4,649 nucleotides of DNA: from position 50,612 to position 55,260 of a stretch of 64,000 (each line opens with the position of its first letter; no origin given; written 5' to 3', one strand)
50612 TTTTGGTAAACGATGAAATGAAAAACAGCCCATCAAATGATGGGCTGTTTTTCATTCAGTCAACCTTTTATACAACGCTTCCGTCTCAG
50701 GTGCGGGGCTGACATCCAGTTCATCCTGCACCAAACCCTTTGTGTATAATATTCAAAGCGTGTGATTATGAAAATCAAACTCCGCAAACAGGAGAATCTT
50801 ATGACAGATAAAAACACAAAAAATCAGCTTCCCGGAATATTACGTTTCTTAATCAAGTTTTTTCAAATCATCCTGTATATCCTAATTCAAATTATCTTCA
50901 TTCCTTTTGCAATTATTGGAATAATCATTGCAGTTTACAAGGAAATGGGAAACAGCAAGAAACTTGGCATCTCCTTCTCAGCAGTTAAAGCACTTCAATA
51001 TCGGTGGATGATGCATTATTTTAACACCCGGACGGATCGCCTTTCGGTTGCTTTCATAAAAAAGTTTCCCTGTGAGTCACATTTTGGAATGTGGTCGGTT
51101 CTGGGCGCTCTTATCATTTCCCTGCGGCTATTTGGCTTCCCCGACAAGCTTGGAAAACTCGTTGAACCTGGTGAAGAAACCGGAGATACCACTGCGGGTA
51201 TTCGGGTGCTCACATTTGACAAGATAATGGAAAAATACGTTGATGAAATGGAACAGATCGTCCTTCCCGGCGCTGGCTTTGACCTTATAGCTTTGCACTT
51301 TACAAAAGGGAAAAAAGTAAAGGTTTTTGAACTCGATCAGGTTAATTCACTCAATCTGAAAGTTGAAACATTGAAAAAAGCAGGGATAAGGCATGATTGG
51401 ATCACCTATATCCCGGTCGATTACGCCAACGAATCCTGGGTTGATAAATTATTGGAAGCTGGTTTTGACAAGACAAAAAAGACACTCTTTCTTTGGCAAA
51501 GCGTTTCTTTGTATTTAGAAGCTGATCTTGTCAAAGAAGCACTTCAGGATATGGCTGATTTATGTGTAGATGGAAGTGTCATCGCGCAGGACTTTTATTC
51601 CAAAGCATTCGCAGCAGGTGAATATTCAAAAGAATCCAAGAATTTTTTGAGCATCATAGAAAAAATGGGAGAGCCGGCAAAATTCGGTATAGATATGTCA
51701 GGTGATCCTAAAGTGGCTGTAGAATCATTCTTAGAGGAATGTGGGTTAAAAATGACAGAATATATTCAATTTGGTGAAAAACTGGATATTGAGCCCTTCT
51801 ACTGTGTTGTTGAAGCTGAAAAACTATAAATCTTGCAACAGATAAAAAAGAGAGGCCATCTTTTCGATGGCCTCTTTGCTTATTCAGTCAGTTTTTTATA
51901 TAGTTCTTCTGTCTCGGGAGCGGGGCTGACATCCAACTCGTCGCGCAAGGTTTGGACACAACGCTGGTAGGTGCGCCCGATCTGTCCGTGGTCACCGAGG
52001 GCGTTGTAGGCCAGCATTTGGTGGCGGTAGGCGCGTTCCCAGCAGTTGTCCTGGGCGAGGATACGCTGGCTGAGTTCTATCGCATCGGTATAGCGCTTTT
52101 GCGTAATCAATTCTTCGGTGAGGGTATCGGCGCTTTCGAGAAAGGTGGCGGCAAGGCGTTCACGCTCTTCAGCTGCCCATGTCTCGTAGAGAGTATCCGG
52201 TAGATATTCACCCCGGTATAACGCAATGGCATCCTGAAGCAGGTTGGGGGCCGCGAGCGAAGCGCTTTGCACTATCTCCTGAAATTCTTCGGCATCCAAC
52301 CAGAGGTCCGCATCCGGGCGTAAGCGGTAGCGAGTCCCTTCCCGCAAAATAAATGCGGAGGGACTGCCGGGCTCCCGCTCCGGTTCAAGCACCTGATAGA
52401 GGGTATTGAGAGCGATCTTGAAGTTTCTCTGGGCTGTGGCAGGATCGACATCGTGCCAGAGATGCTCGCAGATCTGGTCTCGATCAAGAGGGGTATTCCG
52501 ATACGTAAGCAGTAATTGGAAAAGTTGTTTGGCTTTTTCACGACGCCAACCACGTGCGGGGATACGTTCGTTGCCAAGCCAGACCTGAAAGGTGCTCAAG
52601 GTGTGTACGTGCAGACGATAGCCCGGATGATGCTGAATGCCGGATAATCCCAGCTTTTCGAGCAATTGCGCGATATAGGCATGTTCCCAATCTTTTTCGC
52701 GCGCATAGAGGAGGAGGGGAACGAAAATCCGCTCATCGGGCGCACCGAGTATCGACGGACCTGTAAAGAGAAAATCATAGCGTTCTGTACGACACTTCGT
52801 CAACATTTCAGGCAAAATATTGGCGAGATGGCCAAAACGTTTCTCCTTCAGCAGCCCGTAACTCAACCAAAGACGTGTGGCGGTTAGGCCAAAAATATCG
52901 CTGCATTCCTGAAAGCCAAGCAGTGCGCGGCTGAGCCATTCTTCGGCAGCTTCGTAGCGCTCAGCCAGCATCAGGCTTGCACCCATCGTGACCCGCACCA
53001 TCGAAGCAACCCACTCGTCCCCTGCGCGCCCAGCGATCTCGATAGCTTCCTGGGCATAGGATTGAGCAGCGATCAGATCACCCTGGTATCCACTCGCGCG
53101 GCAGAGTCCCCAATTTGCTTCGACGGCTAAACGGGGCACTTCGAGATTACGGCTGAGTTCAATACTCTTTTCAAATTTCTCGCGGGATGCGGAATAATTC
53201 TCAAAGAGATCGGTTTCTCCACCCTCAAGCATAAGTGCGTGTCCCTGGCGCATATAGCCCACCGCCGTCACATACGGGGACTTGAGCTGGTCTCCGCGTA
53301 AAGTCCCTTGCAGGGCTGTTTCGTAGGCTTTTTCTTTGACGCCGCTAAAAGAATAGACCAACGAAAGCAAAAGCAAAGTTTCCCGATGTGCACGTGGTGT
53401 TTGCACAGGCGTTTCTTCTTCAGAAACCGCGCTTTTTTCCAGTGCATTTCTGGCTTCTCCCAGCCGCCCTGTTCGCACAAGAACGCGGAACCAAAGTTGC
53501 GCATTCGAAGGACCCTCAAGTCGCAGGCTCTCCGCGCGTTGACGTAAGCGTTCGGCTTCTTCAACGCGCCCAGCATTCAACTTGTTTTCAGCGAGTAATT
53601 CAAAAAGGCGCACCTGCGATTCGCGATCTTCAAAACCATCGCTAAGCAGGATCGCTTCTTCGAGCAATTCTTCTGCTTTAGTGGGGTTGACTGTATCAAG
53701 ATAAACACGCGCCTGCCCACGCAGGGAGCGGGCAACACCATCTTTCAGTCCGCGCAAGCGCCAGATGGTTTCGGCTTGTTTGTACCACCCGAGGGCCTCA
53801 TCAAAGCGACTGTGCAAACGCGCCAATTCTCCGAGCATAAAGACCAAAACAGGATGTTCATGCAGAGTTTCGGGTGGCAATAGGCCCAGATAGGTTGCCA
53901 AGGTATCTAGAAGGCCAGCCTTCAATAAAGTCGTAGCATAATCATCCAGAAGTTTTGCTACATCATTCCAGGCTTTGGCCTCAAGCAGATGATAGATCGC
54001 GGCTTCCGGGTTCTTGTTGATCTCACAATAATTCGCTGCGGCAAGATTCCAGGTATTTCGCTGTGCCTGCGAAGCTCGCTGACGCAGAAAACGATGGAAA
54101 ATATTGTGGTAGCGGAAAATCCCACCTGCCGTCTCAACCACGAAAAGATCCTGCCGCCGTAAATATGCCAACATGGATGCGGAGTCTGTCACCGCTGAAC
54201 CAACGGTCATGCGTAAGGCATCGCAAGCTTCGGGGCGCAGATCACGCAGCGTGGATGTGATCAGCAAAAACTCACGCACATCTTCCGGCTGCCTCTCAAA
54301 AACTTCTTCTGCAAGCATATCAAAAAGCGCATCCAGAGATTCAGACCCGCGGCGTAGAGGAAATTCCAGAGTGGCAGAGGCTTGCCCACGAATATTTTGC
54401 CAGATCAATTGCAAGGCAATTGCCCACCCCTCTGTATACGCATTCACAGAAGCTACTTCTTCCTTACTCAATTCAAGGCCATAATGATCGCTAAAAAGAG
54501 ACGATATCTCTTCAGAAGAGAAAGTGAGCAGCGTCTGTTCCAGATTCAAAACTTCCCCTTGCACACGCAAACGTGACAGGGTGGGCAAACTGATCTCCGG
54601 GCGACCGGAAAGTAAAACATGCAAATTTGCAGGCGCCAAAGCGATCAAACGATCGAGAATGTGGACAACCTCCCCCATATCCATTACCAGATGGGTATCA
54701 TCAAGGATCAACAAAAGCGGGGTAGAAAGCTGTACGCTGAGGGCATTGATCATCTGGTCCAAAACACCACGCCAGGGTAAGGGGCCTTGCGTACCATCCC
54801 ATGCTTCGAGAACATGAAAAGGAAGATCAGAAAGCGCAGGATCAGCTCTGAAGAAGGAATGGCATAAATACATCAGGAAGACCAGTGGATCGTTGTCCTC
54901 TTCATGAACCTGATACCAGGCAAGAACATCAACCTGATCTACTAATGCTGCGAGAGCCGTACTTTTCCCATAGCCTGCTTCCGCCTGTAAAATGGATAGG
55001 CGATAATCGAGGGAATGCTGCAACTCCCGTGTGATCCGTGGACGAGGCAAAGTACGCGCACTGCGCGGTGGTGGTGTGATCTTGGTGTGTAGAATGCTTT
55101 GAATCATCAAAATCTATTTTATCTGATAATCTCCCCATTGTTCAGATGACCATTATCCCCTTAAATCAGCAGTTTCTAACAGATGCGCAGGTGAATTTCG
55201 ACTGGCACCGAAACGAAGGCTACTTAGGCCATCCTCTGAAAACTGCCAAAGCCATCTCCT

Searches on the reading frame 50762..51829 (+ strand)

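Call 82: search_protein_families(library=pfam, proteins=[window:50762-51829:+], max_evalue=0.00001)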
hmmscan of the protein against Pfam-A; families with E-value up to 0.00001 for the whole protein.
window:50762-51829:+ (355 aa): 1 family
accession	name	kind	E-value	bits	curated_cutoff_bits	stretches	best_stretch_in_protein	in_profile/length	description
PF04072.20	LCM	-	8.3e-24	84.9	22.3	1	146-263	66-185/187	Leucine carboxyl methyltransferase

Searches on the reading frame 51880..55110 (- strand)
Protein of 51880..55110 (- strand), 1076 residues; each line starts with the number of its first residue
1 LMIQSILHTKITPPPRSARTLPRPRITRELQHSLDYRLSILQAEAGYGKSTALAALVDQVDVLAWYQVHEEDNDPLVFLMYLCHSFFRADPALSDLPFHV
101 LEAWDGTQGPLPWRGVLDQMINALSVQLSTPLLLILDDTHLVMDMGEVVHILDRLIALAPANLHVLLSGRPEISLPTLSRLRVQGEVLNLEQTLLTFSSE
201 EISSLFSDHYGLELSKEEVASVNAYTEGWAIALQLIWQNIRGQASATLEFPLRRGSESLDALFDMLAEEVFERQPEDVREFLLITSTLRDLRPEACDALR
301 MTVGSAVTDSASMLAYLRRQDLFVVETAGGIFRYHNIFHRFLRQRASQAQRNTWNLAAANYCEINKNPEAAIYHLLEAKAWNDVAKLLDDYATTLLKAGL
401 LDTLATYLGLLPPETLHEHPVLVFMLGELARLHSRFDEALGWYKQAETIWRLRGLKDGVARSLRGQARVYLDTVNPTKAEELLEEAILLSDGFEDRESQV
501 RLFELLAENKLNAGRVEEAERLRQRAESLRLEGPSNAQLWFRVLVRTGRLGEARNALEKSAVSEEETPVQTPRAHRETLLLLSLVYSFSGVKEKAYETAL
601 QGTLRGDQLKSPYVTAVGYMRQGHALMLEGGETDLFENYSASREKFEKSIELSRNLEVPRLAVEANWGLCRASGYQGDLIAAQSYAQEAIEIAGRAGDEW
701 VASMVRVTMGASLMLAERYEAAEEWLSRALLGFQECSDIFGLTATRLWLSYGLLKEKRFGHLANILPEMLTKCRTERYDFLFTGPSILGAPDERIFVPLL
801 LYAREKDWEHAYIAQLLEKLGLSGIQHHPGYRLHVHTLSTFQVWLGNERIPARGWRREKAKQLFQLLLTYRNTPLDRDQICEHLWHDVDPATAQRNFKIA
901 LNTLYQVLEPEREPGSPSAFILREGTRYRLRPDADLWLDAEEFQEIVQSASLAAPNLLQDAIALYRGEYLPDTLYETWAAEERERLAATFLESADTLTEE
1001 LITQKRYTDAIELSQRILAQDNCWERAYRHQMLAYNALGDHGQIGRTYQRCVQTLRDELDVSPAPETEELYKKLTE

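Call 82: search_protein_families(library=pfam, proteins=[window:51880-55110:-], max_evalue=0.00001)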
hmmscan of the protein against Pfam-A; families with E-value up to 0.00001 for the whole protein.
window:51880-55110:- (1076 aa): 4 families
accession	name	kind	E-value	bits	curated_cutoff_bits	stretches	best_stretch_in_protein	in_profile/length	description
PF03704.23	BTAD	-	1.1e-20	74.9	22.1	1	953-1074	24-145/146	Bacterial transcriptional activator domain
PF13424.12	TPR_12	-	4.1e-10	40.1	30.1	1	426-487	9-72/77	Tetratricopeptide repeat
PF17874.7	TPR_MalT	-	6.1e-10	39.3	45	0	461-529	123-190/336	MalT-like TPR region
PF13401.12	AAA_22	-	3.6e-06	27.7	27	0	38-173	7-126/130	AAA domain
